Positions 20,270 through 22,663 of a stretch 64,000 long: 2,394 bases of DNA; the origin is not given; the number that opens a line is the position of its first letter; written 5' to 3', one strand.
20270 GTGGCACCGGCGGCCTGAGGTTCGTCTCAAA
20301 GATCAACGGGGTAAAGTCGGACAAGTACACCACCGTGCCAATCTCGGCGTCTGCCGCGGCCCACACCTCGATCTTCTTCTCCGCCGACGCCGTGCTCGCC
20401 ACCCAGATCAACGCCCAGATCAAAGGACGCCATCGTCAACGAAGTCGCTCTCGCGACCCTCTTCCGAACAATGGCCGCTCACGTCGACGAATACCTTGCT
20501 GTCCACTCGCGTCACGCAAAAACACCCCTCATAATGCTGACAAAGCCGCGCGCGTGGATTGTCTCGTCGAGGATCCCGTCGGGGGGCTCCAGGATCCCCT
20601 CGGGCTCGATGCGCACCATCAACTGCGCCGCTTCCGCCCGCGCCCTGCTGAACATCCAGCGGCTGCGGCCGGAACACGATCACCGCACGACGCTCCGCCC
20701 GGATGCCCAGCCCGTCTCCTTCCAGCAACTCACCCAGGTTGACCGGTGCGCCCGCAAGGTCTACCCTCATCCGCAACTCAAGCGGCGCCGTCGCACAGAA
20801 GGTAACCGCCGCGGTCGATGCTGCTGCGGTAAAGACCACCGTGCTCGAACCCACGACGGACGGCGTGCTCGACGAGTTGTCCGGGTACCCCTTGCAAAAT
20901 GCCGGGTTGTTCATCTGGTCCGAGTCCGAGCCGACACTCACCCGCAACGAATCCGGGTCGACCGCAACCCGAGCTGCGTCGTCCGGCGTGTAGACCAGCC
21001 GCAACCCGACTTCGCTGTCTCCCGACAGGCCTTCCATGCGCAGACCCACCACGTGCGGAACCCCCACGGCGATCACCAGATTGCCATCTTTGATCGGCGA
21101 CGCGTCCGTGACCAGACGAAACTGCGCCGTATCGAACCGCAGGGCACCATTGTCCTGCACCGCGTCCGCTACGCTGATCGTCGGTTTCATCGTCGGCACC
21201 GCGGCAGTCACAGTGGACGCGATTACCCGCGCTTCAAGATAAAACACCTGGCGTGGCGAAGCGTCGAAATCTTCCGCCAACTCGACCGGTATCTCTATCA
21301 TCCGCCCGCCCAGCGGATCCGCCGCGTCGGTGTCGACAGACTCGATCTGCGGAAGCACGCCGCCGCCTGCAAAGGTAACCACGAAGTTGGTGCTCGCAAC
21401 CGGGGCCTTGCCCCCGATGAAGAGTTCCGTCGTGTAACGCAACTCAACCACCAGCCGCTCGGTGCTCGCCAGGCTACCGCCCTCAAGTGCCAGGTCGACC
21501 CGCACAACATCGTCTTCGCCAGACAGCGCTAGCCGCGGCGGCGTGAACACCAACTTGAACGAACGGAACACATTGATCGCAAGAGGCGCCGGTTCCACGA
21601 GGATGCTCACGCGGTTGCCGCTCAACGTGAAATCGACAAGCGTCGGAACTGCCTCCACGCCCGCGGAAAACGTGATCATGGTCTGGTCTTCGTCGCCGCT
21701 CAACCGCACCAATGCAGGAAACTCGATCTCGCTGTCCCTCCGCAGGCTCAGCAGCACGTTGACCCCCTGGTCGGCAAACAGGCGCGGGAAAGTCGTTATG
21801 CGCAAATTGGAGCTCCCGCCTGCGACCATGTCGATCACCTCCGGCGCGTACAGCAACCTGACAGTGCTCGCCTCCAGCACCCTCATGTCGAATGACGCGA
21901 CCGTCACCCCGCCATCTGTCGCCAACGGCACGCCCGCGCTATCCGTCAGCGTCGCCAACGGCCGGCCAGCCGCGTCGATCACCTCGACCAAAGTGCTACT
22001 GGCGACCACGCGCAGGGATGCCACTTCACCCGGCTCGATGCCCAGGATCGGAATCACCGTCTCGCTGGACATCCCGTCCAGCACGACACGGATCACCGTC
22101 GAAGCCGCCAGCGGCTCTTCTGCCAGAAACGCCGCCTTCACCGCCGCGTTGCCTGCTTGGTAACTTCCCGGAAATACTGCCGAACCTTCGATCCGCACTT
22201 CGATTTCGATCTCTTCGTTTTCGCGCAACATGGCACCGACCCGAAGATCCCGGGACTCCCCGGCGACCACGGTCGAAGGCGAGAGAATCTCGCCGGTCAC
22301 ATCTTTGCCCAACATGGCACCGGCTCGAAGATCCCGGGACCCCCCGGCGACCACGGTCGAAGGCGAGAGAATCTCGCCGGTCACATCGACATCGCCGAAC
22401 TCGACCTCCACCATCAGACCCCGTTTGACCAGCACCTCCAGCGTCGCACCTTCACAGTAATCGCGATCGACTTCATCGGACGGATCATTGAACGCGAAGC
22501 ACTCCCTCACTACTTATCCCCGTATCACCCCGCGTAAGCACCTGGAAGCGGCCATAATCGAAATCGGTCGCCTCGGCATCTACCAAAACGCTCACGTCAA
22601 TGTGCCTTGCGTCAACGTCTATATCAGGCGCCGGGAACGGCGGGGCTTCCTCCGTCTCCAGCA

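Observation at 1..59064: A colinear giant-adhesin coding tract of at least 59 kb (about 19,700 codons in-window, still open at the left edge)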

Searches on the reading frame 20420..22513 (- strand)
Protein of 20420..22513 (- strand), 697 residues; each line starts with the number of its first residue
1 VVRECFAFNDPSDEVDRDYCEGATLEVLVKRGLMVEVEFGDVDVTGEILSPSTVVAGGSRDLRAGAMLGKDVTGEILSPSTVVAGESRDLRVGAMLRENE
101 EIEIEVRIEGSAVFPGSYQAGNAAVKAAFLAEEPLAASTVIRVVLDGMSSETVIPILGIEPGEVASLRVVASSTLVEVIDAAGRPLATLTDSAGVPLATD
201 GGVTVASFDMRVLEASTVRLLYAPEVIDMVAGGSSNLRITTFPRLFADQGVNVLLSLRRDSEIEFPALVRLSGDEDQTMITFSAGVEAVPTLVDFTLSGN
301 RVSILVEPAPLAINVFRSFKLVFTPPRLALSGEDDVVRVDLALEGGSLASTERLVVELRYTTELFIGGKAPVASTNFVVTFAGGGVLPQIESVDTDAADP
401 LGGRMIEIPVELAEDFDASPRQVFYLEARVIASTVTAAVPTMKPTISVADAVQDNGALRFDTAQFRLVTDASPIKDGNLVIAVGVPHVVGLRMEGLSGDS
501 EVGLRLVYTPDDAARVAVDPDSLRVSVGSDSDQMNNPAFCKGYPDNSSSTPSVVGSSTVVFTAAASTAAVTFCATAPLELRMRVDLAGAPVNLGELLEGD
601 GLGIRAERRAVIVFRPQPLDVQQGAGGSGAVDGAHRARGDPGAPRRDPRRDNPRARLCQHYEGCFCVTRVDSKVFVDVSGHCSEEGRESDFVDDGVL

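Call 5: search_protein_families(library=pfam, proteins=[window:20420-22513:-], max_evalue=0.001)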
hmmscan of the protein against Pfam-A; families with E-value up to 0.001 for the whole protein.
window:20420-22513:- (697 aa): 0 families

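Call 68: search_protein_families(library=ncbifam, proteins=[window:20420-22513:-], max_evalue=0.1)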
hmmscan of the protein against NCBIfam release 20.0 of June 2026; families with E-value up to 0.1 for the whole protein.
window:20420-22513:- (697 aa): 0 families

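Call 120: search_solved_structures(query=window:20420-22513:-, max_evalue=0.01)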
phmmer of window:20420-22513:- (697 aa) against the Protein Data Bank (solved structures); distinct sequences matched with E-value up to 0.01: 0.
